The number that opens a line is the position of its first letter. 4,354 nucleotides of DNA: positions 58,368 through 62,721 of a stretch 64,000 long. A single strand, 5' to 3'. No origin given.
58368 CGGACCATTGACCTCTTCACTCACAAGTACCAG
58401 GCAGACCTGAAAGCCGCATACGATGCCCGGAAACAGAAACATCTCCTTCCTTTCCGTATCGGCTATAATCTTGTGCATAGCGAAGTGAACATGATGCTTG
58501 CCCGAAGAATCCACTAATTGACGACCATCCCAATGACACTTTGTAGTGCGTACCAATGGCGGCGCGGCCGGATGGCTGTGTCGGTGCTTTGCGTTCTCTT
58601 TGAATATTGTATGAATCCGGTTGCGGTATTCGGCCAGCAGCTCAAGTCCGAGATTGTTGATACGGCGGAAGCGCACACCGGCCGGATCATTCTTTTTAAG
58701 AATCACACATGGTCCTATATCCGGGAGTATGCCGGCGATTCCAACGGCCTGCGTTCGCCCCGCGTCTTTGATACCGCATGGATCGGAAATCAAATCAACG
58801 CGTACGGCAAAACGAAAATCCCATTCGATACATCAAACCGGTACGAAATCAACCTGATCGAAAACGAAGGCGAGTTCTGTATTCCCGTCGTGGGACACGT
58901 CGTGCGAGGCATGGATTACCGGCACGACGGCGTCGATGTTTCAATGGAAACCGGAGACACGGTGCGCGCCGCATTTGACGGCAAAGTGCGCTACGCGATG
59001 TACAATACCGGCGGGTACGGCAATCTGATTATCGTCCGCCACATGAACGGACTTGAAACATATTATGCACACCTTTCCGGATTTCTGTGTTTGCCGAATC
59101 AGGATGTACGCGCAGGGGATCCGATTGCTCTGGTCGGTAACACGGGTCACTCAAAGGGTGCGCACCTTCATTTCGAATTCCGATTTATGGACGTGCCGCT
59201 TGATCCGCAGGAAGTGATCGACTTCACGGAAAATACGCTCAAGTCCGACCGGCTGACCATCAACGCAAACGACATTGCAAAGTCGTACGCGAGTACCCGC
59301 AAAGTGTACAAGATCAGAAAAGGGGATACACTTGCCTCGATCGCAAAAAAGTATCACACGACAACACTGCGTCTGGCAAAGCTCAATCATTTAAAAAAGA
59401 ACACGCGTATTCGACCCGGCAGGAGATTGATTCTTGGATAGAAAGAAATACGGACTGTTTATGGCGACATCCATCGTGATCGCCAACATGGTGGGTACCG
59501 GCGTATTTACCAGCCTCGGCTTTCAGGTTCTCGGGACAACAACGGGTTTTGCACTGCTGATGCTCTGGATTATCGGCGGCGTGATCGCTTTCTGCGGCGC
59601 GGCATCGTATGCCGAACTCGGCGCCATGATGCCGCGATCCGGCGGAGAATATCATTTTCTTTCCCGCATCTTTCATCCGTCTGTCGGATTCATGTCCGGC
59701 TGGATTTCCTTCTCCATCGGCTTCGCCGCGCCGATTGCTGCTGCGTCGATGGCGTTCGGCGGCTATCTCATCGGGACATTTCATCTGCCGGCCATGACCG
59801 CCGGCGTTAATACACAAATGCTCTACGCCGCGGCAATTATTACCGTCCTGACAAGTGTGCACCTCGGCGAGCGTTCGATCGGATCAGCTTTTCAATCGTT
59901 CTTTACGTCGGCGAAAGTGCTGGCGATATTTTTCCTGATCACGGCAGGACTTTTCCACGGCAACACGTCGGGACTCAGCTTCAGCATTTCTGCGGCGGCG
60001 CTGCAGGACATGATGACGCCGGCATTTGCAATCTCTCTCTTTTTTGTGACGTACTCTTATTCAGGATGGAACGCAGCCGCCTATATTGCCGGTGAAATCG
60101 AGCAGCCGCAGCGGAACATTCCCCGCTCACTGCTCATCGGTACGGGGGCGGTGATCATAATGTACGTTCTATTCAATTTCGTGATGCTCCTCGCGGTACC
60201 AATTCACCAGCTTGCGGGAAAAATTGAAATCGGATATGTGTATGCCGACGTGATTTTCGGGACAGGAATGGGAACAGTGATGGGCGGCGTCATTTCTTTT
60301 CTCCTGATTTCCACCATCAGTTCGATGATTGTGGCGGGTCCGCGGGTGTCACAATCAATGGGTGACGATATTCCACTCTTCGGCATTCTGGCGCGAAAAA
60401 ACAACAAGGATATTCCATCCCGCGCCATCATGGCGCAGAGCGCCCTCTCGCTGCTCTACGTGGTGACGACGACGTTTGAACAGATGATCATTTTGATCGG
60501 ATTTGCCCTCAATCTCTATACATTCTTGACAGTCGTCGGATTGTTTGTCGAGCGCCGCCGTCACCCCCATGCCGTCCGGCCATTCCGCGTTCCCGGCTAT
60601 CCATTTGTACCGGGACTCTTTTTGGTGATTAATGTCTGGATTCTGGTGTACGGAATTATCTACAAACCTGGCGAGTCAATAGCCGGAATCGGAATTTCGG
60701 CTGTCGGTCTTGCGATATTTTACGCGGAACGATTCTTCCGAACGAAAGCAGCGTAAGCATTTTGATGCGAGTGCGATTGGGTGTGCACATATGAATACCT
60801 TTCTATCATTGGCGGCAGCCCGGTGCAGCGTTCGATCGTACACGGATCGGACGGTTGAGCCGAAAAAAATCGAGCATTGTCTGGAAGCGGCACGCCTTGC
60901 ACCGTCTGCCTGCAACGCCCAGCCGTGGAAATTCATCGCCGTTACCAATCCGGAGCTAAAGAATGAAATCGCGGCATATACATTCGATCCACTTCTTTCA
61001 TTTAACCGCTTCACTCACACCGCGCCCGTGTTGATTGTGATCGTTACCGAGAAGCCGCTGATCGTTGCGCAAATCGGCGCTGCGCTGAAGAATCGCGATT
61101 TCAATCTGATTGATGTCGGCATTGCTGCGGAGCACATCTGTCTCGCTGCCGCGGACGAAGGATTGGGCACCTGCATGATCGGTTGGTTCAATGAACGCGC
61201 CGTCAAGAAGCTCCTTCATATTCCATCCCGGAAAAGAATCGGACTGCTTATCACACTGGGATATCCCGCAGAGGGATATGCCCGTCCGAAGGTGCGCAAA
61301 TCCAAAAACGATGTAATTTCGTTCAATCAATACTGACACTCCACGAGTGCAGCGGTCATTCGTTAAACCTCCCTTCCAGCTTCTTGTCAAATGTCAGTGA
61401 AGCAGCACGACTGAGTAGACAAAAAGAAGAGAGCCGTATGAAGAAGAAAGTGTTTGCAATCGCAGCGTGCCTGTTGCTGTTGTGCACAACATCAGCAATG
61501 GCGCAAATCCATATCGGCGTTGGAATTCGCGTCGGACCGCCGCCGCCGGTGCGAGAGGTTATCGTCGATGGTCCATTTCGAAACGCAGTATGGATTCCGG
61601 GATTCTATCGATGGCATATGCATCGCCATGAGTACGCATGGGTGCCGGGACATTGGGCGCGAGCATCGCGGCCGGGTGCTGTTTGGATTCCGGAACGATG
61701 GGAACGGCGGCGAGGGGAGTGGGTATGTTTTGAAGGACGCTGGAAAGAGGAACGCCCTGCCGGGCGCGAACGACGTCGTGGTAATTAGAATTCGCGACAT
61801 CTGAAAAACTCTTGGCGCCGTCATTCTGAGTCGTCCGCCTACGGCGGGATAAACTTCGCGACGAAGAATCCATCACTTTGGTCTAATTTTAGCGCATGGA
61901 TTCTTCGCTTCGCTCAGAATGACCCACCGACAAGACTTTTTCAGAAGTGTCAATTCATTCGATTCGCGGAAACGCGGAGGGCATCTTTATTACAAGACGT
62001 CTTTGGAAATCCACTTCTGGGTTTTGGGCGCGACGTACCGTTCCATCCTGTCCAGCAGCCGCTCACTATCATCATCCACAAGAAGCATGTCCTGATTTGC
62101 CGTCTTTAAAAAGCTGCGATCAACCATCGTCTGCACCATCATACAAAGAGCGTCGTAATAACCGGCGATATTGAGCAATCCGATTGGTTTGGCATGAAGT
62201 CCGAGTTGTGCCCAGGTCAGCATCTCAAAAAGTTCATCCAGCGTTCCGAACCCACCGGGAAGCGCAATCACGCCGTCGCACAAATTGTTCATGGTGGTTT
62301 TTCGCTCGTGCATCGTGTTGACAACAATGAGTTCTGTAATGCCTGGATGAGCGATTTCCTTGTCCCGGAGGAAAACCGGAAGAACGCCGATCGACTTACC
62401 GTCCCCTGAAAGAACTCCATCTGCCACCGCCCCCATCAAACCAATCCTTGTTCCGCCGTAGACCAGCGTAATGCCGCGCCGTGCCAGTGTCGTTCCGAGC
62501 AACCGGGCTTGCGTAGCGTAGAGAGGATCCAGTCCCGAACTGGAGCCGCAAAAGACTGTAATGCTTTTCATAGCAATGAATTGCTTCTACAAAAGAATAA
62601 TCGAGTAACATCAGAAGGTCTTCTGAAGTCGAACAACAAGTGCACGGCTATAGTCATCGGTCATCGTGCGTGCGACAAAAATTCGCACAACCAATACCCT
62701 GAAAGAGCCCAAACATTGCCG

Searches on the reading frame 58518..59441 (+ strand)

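Call 57: search_protein_families(library=pfam, max_evalue=0.001, proteins=[window:58518-59441:+])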
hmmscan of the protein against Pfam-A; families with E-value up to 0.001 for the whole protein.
window:58518-59441:+ (307 aa): 2 families
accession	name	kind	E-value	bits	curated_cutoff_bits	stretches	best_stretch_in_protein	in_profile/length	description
PF01551.29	Peptidase_M23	-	6.1e-30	103.7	28.7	1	135-230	2-96/96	Peptidase family M23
PF01476.26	LysM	-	3.9e-13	49.6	20.9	1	264-306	1-42/43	LysM domain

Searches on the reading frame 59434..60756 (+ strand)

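Call 57: search_protein_families(library=pfam, max_evalue=0.001, proteins=[window:59434-60756:+])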
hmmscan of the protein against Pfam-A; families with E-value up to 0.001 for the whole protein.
window:59434-60756:+ (440 aa): 2 families
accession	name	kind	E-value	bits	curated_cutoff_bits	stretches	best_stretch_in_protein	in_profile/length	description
PF13520.12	AA_permease_2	-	4.3e-48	164.7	27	1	7-415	2-412/427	Amino acid permease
PF00324.27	AA_permease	-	7.5e-28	97.9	24.6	1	12-412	3-425/470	Amino acid permease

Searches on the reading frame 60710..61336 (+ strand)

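Call 94: search_protein_families(library=pfam, max_evalue=0.01, proteins=[window:60710-61336:+])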
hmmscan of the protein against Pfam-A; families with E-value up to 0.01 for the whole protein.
window:60710-61336:+ (208 aa): 2 families
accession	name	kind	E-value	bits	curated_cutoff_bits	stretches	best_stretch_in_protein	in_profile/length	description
PF00881.29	Nitroreductase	-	7e-35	121.1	23.5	1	36-185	2-167/167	Nitroreductase family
PF14512.11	TM1586_NiRdase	-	5.2e-17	62.6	27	2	12-147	119-215/215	Putative TM nitroreductase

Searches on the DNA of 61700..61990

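Call 71: search_rna_families(source=window, start=61700, end=61990, threshold=evalue, max_evalue=10, show_alignments=2)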
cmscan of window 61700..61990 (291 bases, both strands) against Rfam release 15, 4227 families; matches with E-value up to 10: 2.
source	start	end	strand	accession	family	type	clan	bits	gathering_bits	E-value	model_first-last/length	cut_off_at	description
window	61798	61869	-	RF02473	GlsR4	Gene; snRNA; snoRNA; CD-box;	-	14.8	70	1.5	1-61/61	no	Small nucleolar RNA GlsR4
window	61796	61888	+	RF02306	TtnuCD32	Gene; snRNA; snoRNA; CD-box;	-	11.9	100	8.7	1-98/98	no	Tetrahymena snoRNA TtnuCD32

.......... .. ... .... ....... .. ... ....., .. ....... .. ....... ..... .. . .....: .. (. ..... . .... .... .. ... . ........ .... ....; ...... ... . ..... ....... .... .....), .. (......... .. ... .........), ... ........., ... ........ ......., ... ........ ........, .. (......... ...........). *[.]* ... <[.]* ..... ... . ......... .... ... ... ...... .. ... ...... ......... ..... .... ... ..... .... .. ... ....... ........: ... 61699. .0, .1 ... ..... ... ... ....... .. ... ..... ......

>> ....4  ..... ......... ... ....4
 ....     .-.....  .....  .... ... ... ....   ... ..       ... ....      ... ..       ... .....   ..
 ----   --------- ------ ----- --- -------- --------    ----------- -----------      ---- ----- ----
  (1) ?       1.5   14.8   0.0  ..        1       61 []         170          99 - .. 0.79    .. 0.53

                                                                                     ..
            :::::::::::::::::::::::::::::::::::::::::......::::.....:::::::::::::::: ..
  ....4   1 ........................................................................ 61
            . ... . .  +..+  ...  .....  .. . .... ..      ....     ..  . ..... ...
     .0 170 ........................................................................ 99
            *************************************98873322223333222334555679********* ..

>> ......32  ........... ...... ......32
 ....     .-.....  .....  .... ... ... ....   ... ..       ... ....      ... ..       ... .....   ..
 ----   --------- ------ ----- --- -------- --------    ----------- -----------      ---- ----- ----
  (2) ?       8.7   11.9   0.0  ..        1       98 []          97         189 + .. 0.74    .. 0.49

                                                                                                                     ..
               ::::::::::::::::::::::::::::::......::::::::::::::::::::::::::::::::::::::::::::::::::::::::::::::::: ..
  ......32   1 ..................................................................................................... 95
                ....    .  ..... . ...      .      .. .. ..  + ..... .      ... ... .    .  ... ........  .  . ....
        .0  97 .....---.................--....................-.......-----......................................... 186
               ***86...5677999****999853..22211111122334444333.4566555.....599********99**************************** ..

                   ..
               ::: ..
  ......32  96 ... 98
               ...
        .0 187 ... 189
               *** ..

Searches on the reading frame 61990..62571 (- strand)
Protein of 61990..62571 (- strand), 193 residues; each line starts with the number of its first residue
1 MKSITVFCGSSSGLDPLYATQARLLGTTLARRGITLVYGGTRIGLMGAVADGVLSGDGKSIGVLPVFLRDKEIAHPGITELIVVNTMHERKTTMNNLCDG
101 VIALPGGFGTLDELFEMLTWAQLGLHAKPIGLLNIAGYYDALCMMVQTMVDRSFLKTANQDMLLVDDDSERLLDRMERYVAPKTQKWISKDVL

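Call 82: find_encoding_contigs(protein=window:61990-62571:-, flank=10000, max_places=3)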
Protein window:61990-62571:- (193 aa): no gene with exactly this product is on record in the collection.
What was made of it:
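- Tried and rejected: A look-up to extend past the right end of the window failed because the protein is not on record (call 82).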

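Call 94: search_protein_families(library=pfam, max_evalue=0.01, proteins=[window:61990-62571:-])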
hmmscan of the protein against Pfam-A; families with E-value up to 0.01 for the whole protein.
window:61990-62571:- (193 aa): 2 families
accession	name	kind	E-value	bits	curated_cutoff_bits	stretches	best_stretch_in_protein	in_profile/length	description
PF03641.19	Lysine_decarbox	-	9.2e-43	146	27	1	46-176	1-131/131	Possible lysine decarboxylase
PF18306.6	LDcluster4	-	3.4e-17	62.9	26.3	1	4-116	4-112/151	SLOG cluster4 family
